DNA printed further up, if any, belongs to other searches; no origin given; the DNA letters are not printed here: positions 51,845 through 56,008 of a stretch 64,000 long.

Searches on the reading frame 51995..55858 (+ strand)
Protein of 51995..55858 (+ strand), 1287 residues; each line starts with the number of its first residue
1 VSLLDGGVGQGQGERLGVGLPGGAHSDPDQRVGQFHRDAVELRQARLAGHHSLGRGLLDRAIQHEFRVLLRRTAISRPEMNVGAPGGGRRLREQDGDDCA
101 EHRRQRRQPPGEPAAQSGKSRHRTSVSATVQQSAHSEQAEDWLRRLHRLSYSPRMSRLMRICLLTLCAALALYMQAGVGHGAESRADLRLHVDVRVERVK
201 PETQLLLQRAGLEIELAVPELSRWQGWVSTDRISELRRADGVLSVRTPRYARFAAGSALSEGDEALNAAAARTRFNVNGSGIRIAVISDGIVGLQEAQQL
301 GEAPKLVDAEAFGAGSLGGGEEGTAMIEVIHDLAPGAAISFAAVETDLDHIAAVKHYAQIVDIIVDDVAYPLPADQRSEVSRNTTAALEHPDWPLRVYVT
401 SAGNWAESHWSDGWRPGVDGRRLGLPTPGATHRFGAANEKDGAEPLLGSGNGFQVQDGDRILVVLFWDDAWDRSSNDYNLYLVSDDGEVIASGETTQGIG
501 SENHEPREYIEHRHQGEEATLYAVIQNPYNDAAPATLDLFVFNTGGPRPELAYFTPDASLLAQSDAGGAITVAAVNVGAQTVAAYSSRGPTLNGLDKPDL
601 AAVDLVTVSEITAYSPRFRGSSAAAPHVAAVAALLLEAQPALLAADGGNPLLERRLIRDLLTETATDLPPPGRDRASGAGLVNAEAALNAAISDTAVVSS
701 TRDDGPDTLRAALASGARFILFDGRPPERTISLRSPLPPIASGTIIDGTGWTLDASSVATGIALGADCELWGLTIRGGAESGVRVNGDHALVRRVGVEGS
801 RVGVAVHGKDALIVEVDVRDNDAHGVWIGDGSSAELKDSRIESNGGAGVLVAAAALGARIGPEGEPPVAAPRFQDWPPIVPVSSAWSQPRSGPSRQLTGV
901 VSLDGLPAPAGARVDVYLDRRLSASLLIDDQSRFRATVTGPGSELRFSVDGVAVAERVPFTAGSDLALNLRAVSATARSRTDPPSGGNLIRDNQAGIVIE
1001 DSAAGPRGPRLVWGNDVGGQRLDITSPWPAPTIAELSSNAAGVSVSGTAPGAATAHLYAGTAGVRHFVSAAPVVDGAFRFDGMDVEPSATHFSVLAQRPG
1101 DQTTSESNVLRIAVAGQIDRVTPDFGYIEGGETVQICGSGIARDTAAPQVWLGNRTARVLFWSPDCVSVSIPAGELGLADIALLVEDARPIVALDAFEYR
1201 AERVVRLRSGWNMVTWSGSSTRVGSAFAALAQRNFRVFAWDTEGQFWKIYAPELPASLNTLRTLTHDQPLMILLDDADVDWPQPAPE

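Call 60: search_protein_families(library=pfam, proteins=[window:51995-55858:+], max_evalue=0.00001)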
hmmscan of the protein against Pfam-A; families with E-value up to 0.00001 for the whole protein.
window:51995-55858:+ (1287 aa): 3 families
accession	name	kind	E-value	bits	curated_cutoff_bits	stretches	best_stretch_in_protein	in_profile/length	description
PF00082.27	Peptidase_S8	-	8.3e-17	61.8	21.8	1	557-680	161-288/288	Subtilase family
PF01833.30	TIG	-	1.5e-07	31.7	20.9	1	1118-1187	3-72/84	IPT/TIG domain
PF13229.12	Beta_helix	-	3e-06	27.4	25.9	0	781-851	1-74/158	Right handed beta helix region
